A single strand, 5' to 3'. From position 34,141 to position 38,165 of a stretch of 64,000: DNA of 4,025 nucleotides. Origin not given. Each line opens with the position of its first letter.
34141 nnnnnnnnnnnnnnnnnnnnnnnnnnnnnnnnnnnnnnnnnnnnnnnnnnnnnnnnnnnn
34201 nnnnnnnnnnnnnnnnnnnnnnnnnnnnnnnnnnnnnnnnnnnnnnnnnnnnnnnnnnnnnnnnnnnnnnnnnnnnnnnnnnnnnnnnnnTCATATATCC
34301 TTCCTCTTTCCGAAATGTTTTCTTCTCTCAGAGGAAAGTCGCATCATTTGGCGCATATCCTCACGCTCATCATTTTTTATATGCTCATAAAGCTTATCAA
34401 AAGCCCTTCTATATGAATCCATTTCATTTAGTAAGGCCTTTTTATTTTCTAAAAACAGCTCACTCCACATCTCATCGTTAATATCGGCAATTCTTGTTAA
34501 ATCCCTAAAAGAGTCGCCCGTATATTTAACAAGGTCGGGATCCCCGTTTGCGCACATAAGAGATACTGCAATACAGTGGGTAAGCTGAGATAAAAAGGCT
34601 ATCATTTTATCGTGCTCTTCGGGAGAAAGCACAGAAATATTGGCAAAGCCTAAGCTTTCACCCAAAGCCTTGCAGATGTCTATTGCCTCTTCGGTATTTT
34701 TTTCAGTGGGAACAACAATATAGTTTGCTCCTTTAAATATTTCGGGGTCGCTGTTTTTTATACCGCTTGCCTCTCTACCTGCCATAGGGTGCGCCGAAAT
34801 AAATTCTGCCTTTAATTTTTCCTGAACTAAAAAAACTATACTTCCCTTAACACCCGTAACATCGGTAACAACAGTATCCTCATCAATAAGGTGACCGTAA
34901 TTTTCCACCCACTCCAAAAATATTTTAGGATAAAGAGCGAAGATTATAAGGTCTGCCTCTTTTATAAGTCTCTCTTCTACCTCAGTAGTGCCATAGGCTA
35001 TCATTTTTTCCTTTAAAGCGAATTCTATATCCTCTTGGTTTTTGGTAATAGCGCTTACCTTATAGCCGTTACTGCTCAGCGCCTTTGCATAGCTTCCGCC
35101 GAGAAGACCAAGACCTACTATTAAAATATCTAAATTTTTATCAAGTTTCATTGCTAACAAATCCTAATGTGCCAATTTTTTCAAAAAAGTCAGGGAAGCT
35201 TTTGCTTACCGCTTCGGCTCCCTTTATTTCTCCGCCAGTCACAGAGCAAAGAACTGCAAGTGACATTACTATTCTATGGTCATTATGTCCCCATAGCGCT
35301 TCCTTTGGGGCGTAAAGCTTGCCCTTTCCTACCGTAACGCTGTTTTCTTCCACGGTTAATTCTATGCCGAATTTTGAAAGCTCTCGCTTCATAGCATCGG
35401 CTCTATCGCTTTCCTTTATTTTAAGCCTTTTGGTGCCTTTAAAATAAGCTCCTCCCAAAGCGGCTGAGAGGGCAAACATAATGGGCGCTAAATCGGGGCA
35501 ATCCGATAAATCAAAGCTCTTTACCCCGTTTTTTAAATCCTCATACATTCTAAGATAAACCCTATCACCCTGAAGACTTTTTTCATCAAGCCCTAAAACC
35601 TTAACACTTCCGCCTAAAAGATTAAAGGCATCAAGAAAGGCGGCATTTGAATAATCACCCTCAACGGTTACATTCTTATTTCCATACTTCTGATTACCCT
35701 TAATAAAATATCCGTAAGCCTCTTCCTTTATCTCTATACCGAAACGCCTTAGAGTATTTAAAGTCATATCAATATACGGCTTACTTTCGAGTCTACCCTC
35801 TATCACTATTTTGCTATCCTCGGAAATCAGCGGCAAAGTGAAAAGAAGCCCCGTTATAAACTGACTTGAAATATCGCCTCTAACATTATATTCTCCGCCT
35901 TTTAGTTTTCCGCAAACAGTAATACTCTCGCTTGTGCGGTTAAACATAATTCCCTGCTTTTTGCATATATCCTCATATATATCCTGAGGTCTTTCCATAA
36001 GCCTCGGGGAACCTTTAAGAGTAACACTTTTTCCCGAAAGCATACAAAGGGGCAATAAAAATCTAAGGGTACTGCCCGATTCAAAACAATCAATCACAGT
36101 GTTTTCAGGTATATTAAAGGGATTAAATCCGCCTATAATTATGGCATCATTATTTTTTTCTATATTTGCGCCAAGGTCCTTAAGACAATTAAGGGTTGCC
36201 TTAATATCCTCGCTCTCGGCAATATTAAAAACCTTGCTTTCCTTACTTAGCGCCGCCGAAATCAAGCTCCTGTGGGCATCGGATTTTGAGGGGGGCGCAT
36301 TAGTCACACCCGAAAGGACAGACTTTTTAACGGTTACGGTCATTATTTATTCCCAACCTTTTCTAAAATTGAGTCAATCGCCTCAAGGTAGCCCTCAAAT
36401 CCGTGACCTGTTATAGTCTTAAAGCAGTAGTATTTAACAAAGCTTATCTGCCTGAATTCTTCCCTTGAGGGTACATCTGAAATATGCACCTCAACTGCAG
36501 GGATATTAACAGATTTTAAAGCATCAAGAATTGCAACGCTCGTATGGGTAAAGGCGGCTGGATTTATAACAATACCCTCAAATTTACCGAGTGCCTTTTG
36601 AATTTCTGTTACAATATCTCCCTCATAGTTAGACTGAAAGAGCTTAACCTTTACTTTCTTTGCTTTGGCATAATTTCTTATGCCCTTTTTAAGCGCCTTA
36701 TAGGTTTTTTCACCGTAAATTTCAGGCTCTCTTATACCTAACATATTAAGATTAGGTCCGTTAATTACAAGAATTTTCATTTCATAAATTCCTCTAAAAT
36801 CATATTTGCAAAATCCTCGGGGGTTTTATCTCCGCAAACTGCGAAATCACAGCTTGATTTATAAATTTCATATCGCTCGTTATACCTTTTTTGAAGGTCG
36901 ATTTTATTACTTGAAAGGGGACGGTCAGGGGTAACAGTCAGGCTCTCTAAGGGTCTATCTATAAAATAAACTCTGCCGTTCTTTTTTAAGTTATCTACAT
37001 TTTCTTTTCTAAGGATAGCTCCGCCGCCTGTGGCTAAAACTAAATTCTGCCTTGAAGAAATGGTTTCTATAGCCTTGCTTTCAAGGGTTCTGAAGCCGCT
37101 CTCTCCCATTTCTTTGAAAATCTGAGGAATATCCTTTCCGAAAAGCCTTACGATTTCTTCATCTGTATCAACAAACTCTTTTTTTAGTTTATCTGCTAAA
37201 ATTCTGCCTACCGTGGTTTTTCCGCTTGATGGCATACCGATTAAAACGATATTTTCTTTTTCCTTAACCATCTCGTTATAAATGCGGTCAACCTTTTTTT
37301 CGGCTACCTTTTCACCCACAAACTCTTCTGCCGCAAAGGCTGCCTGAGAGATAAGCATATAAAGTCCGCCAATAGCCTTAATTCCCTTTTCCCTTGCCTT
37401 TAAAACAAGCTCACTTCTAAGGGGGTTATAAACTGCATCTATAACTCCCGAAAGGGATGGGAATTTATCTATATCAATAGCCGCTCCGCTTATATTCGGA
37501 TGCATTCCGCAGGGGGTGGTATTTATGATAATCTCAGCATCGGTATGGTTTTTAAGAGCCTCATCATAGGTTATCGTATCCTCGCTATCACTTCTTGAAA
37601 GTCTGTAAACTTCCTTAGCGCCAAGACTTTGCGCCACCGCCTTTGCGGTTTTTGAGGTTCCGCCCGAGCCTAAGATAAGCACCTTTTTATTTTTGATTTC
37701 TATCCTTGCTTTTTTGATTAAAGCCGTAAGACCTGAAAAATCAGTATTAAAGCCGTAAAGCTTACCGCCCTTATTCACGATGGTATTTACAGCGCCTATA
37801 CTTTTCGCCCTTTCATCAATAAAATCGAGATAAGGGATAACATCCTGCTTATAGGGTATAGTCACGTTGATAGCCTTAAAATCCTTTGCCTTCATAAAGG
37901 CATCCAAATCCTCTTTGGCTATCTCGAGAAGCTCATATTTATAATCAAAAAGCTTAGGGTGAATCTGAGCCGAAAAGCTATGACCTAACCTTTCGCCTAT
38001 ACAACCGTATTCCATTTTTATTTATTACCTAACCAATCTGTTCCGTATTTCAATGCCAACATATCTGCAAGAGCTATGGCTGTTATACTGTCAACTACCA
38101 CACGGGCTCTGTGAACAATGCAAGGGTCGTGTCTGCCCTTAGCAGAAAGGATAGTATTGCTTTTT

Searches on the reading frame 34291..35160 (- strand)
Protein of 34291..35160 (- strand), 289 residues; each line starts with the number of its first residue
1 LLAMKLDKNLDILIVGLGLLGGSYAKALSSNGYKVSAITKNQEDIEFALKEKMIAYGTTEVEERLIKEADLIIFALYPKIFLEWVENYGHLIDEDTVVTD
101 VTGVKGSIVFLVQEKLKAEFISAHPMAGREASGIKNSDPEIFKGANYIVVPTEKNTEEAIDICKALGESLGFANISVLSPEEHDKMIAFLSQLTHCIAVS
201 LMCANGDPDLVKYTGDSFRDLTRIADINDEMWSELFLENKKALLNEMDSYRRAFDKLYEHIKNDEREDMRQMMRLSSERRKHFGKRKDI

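Call 70: search_protein_families(library=pfam, proteins=[window:34291-35160:-], max_evalue=0.00001)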
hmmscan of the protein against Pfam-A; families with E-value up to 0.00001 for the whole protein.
window:34291-35160:- (289 aa): 2 families
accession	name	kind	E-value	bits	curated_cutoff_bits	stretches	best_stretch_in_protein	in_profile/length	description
PF02153.23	PDH_N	-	2.7e-24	85.9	26.5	1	25-170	2-148/154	Prephenate dehydrogenase, nucleotide-binding domain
PF20463.3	PDH_C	-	2.7e-22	79.5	22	1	179-274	1-101/102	Prephenate dehydrogenase, dimerization domain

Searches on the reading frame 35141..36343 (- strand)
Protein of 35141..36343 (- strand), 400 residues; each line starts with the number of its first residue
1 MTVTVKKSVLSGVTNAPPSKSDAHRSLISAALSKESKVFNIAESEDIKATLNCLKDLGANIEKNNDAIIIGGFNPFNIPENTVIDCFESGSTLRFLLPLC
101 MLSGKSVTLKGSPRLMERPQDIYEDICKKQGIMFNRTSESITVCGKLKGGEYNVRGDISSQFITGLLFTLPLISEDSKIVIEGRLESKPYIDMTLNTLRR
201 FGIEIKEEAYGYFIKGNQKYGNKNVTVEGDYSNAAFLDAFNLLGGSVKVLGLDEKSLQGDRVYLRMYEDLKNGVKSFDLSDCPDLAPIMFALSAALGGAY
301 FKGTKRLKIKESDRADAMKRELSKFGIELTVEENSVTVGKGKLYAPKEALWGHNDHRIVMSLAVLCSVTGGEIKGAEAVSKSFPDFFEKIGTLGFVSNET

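Call 70: search_protein_families(library=pfam, proteins=[window:35141-36343:-], max_evalue=0.00001)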
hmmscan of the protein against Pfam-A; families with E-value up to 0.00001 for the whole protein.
window:35141-36343:- (400 aa): 1 family
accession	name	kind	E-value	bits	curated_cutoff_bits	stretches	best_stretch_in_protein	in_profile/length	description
PF00275.25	EPSP_synthase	-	1.9e-71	241.4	22.8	2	8-271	5-278/417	EPSP synthase (3-phosphoshikimate 1-carboxyvinyltransferase)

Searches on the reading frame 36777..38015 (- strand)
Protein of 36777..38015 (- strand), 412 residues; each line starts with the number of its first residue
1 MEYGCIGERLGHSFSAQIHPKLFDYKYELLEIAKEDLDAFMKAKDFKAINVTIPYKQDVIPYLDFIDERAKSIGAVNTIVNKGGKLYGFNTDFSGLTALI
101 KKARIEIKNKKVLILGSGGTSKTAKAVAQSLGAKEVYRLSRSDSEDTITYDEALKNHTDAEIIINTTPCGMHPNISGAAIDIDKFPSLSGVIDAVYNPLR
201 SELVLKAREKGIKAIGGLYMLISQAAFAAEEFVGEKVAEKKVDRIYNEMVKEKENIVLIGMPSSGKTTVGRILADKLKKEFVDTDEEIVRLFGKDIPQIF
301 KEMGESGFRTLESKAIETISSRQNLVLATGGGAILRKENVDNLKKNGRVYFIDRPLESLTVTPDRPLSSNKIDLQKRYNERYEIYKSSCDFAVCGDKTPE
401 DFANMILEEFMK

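Call 70: search_protein_families(library=pfam, proteins=[window:36777-38015:-], max_evalue=0.00001)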
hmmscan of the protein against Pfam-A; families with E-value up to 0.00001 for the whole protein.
window:36777-38015:- (412 aa): 3 families
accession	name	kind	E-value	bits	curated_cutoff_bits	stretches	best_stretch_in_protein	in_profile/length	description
PF01202.28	SKI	-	2.6e-38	132.1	22.1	1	263-409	2-157/159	Shikimate kinase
PF08501.16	Shikimate_dh_N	-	8.4e-17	61.6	27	1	6-79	2-83/83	Shikimate dehydrogenase substrate binding domain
PF13671.12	AAA_33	-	6.6e-06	26.9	27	0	256-324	2-72/143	AAA domain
